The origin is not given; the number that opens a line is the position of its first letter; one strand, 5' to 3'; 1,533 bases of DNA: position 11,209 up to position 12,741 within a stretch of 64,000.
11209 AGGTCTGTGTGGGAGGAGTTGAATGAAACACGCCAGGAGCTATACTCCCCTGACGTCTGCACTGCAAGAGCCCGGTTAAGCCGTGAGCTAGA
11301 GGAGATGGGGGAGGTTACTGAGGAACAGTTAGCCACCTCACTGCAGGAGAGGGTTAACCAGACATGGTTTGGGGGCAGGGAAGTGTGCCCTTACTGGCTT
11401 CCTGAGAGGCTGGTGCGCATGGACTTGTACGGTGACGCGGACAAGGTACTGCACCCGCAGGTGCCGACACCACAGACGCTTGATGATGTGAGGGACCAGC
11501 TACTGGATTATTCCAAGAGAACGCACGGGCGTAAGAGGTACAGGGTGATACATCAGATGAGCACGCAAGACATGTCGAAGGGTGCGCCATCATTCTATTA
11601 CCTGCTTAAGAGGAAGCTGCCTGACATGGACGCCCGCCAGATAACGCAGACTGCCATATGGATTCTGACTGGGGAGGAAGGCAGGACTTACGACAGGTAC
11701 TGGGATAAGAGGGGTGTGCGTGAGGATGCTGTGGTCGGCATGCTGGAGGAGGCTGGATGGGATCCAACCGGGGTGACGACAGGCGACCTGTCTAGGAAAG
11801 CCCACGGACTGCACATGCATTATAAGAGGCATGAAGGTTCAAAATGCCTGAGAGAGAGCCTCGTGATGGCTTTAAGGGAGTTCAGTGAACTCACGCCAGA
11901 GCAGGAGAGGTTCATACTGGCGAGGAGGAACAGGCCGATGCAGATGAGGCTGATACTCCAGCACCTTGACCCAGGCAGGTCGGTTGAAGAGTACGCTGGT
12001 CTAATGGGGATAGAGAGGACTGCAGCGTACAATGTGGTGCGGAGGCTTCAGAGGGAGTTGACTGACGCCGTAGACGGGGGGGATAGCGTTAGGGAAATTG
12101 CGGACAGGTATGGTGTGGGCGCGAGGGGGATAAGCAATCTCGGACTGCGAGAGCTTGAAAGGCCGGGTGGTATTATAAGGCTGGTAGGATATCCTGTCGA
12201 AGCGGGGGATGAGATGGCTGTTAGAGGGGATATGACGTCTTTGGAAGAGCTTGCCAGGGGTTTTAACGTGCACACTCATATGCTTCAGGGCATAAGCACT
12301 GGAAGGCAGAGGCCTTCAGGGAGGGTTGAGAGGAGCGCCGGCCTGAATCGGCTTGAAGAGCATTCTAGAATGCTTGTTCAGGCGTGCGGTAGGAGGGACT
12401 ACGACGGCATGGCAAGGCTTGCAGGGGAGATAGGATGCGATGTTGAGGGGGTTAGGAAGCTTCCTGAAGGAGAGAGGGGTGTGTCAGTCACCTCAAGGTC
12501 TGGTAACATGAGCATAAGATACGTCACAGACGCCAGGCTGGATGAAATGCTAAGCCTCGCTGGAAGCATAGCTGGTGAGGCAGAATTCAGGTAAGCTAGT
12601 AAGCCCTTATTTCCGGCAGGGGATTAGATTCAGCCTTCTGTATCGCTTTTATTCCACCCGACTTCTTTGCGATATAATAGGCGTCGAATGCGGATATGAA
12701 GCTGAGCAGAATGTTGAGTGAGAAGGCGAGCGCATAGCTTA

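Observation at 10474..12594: A 706-aa multi-HTH protein of unknown family sits where stalk protein P1/L12 is normally encoded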

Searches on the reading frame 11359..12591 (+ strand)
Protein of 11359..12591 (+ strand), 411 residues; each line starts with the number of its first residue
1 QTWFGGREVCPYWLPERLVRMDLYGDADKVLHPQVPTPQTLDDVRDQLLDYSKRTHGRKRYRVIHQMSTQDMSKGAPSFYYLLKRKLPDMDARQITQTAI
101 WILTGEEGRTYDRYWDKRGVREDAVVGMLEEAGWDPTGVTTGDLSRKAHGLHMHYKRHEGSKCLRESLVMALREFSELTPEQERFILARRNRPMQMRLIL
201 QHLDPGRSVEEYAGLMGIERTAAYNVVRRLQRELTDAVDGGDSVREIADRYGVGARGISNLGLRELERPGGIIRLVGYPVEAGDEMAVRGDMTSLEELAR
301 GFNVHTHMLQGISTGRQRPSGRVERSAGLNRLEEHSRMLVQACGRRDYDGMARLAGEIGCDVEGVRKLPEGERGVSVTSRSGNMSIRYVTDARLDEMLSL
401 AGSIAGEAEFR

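Call 69: predict_structure(alignment_id=A5)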
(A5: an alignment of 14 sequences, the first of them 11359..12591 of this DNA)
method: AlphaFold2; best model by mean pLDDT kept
length: 411 residues; sequences in the alignment: 14
mean_pLDDT: 87.8   pTM: 0.62
mean pLDDT of the five models: 87.8, 87.5, 86.6, 85.9, 85.8
residues with pLDDT >= 90: 222; 70-90: 165; 50-70: 20; < 50: 4
segments of 3 or more residues with pLDDT < 50: 1-3
pLDDT, mean of each block of 10 residues (from residue 1): 53 83 85 85 94 86 87 92 90 90 76 78 91 89 88 91 93 89 84 91 87 87 93 92 93 93 77 76 75 93 91 83 93 96 95 97 93 91 91 95 95 84
secondary structure, 60 per line:
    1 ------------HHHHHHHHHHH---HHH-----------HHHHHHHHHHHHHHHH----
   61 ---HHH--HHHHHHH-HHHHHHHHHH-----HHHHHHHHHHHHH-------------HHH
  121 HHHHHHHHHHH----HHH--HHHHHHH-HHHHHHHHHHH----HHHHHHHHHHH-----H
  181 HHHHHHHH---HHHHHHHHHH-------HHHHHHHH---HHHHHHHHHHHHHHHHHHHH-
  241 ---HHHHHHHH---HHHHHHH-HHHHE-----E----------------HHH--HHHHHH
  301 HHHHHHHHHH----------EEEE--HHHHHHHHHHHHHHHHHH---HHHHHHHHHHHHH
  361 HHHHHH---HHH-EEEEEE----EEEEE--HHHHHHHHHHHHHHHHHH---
elements in order: H13-23 H41-56 H69-75 H77-86 H92-104 H118-131 H141-147 H149-159 H164-174 H180-188 H192-201 H209-216 H220-239 H244-251 H255-261 H263-266 H295-310 E321-324 H327-344 H348-366 E374-379 E384-388 H391-408
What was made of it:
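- On DDE transposase with N-terminal HTH (IS630/Tc1, IS3, ISL3): The core is all-helical in AF2 (call 69).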

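Call 72: fold_search(model_id=the predicted structure, library=pdb)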
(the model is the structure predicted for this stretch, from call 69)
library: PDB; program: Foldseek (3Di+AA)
matches with E <= 10: 119; with E <= 0.001: 0
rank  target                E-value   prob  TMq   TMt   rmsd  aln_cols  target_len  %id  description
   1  5tjj_B                6.8e-01  0.12  0.14  0.20  15.9       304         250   13  Crystal structure of IcIR transcriptional regulator from Alicyclobacillus acidocaldarius (released 2016-10-26)
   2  5tjj_A                7.7e-01  0.08  0.12  0.16  21.2       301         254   14  Crystal structure of IcIR transcriptional regulator from Alicyclobacillus acidocaldarius (released 2016-10-26)
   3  7dqb_A                9.6e-01  0.11  0.14  0.20  16.5       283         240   13  Crystal structure of an IclR homolog complexed with 4-hydroxybenzoate from Microbacterium hydrocarbonoxydans in P21212 (released 2021-05-05)
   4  8qag_A                1.1e+00  0.11  0.16  0.19  25.2       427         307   12  X-ray crystal structure of a de novo designed single-chain parallel coiled-coil alpha-helical barrel with 6 inner heli (released 2024-07-03)
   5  1mkm_B                1.2e+00  0.11  0.14  0.20  16.3       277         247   12  CRYSTAL STRUCTURE OF THE THERMOTOGA MARITIMA ICLR (released 2002-09-11)
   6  7cuo_B                1.2e+00  0.10  0.14  0.21  16.5       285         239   13  IclR transcription factor complexed with 4-hydroxybenzoic acid from Microbacterium hydrocarbonoxydans (released 2021-05-05)
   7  3nc1_A                1.2e+00  0.05  0.12  0.07  22.1       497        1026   11  Crystal structure of the CRM1-RanGTP complex (released 2010-10-27)
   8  8qyz_F                1.5e+00  0.08  0.17  0.09  22.2       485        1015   10  Crystal structure of hiNES2 in complex with Xpo1 and RanGTP (released 2024-11-06)
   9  8urj_A                1.5e+00  0.07  0.12  0.07  24.1       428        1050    9  Cryo-EM structure of the HIV-1 nuclear export complex (released 2025-04-30)
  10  9cb6_D                1.6e+00  0.20  0.10  0.16  12.9       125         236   18  Crystal Structure of RT-PhyR (ruthe_02744) (released 2025-05-28)
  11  8a7u_B                1.6e+00  0.04  0.10  0.13  23.6       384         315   11  PcIDS1_F315D in complex with Mg2+ and GPP (released 2023-05-31)
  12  7zbw_C                1.7e+00  0.08  0.15  0.10  19.6       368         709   10  CAND1-SCF-SKP2 CAND1 rolling-2 SCF engaged (released 2023-04-19)
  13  9hfl_A                1.7e+00  0.06  0.12  0.06  22.9       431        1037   10  Cryo-EM structure of the human snRNA export complex comprising CBC-PHAX-CRM1-RanGTP and capped-RNA (released 2025-07-16)
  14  4hb0_C                1.8e+00  0.04  0.13  0.08  20.5       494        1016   11  Crystal structure of CRM1 inhibitor Leptomycin B in complex with CRM1(K541Q,K542Q,R543S,K545Q,K548Q,K579Q)-Ran-RanBP1 (released 2013-01-09)
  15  5vox_P                1.9e+00  0.08  0.18  0.17  15.5       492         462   10  Yeast V-ATPase in complex with Legionella pneumophila effector SidK (rotational state 1) (released 2017-06-21)
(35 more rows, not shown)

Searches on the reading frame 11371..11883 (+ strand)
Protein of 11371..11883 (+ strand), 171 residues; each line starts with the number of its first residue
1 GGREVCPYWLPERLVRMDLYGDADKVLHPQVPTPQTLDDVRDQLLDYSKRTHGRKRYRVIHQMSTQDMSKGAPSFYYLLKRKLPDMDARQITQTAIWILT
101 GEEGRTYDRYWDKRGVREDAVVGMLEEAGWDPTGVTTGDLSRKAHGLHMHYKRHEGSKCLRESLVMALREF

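Call 81: search_solved_structures(query=A7, max_evalue=10, show_alignments=2)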
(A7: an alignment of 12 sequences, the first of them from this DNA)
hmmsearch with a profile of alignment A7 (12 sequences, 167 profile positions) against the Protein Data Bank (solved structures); distinct sequences matched with E-value up to 10: 1.
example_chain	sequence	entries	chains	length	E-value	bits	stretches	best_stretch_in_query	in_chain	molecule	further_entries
4kb2_A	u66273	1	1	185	0.51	13.9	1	30-86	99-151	Ribosome-recycling factor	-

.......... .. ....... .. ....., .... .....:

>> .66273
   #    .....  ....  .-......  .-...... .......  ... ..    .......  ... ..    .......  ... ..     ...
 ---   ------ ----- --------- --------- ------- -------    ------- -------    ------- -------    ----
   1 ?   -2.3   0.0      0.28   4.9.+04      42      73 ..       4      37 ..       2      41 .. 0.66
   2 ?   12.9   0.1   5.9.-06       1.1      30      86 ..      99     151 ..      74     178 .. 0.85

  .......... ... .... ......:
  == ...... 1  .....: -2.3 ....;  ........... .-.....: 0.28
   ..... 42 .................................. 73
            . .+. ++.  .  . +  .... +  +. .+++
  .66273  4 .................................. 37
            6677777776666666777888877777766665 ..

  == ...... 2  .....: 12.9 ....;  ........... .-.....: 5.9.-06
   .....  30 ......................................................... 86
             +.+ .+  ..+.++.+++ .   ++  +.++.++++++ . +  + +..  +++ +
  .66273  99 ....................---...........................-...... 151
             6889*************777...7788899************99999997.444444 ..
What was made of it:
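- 11374..11883 (+): Conserved all-helical core domain (aa 301-470). Motifs: RLxRL, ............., LTGEE, DW..R, GL..YY and EF. Invariant residues: R312, T332, P333, R416, E469. No PDB sequence hit (call 81).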

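Call 88: search_protein_families(library=pfam, alignment_id=A7, max_evalue=1)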
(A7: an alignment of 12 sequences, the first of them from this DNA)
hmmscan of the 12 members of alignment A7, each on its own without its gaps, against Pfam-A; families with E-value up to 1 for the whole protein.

A. member 1, seq(171 aa): 1 family
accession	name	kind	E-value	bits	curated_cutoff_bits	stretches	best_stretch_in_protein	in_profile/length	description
PF08341.16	TED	-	0.021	15.7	22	1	81-102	51-73/102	Thioester domain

B. families by the number of members that match (of 12 scanned): 8 families
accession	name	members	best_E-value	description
PF11796.13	DUF3323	1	0.01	Protein of unknown function N-terminus (DUF3323)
PF18650.6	IMPa_N_2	1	0.015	Immunomodulating metalloprotease N-terminal domain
PF08341.16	TED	1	0.021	Thioester domain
PF03568.22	Peptidase_C50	1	0.035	Peptidase family C50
PF18325.7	Fas_alpha_ACP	1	0.088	Fatty acid synthase subunit alpha Acyl carrier domain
PF22447.2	EEP_ig-like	1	0.16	Endonuclease/exonuclease/phosphatase family, ig-like domain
PF16476.10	DUF5053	1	0.16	Domain of unknown function (DUF5053)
PF02520.22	ANIS5_cation-bd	1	0.17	SXP/RAL-2 family protein Ani s 5-like, metal-binding domain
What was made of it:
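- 11374..11883 (+): No recurrent Pfam hit (call 88).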

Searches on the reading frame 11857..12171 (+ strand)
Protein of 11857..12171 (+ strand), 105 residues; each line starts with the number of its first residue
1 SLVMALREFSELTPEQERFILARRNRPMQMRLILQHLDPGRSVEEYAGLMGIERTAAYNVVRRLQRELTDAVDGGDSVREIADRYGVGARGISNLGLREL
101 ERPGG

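Call 80: search_solved_structures(query=A6, max_evalue=10, show_alignments=3)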
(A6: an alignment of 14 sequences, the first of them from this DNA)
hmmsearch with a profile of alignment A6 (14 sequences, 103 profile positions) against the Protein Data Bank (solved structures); distinct sequences matched with E-value up to 10: 11.
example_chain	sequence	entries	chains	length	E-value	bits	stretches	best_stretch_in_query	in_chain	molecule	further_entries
8vd6_A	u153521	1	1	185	3.1e-08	37.1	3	41-98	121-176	CAP REPEAT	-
8hkc_E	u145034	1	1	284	0.15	15.7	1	57-98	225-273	RNA polymerase sigma factor RpoH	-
8x6g_H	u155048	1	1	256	0.2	15.3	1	57-89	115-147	RNA polymerase sigma factor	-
2m6y_A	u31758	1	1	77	0.23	15.1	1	44-87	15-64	DnaJ homolog subfamily A member 1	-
2lo1_A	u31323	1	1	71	0.23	15.1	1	44-87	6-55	DnaJ homolog subfamily A member 1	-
2m8e_A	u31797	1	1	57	0.42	14.3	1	63-103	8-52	SLEEPING BEAUTY TRANSPOSASE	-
8ek4_A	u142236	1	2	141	0.58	13.8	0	9-78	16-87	Ice-binding protein TIP-99a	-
8e2o_A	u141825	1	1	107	0.63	13.7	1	44-87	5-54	Isoform 2 of DnaJ homolog subfamily A member 1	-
6urs_A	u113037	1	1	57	1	13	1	63-103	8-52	Sleeping Beauty transposase PAI subdomain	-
9wsm_F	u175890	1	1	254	1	13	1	21-76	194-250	RNA polymerase sigma factor FliA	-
9wsf_A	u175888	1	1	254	1.1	12.9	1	21-77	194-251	RNA polymerase sigma factor FliA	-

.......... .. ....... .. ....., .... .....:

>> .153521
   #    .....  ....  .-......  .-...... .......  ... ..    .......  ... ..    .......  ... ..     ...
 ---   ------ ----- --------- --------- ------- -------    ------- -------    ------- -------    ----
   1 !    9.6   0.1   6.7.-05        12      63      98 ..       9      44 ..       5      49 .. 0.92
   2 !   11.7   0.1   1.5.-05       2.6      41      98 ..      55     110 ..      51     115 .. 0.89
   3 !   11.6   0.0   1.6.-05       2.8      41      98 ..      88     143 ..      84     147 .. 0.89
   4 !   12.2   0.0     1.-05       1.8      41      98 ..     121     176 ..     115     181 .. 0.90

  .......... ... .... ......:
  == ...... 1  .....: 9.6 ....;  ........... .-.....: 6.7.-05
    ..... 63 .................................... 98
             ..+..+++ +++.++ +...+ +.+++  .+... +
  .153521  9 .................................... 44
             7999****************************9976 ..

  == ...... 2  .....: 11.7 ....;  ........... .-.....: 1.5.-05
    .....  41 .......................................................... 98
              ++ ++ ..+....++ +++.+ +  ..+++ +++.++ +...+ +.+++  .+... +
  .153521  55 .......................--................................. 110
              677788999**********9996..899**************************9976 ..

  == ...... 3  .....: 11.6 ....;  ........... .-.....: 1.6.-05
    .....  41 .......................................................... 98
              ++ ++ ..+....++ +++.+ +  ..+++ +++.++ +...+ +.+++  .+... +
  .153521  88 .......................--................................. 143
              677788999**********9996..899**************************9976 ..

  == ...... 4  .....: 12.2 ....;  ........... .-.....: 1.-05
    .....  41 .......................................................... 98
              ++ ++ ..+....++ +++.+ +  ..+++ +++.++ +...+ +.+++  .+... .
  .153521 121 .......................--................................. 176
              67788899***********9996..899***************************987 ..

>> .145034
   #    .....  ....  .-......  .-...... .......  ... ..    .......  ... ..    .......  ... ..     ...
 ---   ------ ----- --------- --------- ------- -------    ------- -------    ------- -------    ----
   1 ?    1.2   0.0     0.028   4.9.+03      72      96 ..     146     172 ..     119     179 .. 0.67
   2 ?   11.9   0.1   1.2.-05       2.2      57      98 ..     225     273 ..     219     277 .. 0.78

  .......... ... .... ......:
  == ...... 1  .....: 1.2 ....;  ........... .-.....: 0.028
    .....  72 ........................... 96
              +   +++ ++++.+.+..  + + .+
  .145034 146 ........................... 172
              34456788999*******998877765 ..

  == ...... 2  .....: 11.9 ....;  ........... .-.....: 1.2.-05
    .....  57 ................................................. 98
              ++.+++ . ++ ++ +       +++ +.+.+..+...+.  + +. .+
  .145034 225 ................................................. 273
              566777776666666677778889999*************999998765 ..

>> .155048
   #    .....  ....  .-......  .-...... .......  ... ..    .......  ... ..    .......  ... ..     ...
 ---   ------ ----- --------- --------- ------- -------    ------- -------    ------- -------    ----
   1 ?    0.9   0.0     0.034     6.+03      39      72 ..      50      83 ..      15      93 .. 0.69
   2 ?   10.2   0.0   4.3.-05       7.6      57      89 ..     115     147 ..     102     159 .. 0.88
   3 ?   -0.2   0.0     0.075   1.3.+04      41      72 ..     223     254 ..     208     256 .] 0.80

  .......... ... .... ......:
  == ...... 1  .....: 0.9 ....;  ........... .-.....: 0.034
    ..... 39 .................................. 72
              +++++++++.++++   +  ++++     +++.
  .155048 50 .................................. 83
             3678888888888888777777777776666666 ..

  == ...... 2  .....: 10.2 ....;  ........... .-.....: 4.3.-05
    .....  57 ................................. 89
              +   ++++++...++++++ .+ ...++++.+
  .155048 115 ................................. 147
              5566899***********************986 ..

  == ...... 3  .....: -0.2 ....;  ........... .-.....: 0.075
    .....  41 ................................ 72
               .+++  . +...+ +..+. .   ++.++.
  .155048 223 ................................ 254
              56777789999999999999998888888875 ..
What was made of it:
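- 12088..12153 (+): HTH module 6 (aa 539-560; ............). It is the most conserved HTH of the family. Weakly similar to RpoH region 4.2, E 0.15 (call 80).
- Closest known: Sigma-70 region 4 / LuxR-GerE HTH. Same: Weak PDB sequence matches to RpoH and FliA (call 80).
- There is weak similarity to the Sleeping Beauty PAI subdomain (call 80). Weak PDB matches to RpoH (E 0.15) and FliA (E about 1) region 4 (call 80). The matches are no better than those to unrelated HTH proteins (call 80).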

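Call 87: search_protein_families(library=pfam, alignment_id=A6, max_evalue=1)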
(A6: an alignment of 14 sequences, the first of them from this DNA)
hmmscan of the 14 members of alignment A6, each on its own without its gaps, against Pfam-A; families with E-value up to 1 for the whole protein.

A. member 1, seq(105 aa): 7 families
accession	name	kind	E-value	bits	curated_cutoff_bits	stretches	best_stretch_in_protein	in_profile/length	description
PF13518.12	HTH_28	-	0.00019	21.9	25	1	31-66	4-38/52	Helix-turn-helix domain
PF13384.12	HTH_23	-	0.00019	21.6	24.6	1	30-66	8-43/50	Homeodomain-like domain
PF13551.12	HTH_29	-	0.0015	19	28.1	1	32-66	3-38/64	Winged helix-turn helix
PF04255.20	DUF433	-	0.031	14.5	23.6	0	68-86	24-43/56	Protein of unknown function (DUF433)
PF01527.26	HTH_Tnp_1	-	0.036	14.7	24.1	0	31-65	14-48/75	Transposase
PF23473.1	LysM3_LYK4_5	-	0.095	13.2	29.3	1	68-91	3-26/48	LYK4/5 LysM3 domain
PF04297.20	UPF0122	-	0.14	12.8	22.7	0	29-69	22-62/101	Putative helix-turn-helix protein, YlxM / p13 like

B. families by the number of members that match (of 14 scanned): 17 families
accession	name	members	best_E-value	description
PF13384.12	HTH_23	3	0.00019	Homeodomain-like domain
PF13518.12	HTH_28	1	0.00019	Helix-turn-helix domain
PF13551.12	HTH_29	1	0.0015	Winged helix-turn helix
PF24034.1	DUF7343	1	0.0057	Domain of unknown function (DUF7343)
PF01022.26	HTH_5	1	0.0091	Bacterial regulatory protein, arsR family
PF10392.15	COG5_N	1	0.012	Conserved oligomeric Golgi complex subunit 5, N-terminal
PF16509.11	KORA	1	0.013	TrfB plasmid transcriptional repressor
PF00392.27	GntR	1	0.015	Bacterial regulatory proteins, gntR family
PF19575.5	HTH_58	1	0.019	Helix-turn-helix domain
PF13412.12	HTH_24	1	0.027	Winged helix-turn-helix DNA-binding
PF04255.20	DUF433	1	0.031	Protein of unknown function (DUF433)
PF01527.26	HTH_Tnp_1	1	0.036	Transposase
PF22564.2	HAAS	1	0.089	HAAS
PF23473.1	LysM3_LYK4_5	1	0.095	LYK4/5 LysM3 domain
PF04297.20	UPF0122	1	0.14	Putative helix-turn-helix protein, YlxM / p13 like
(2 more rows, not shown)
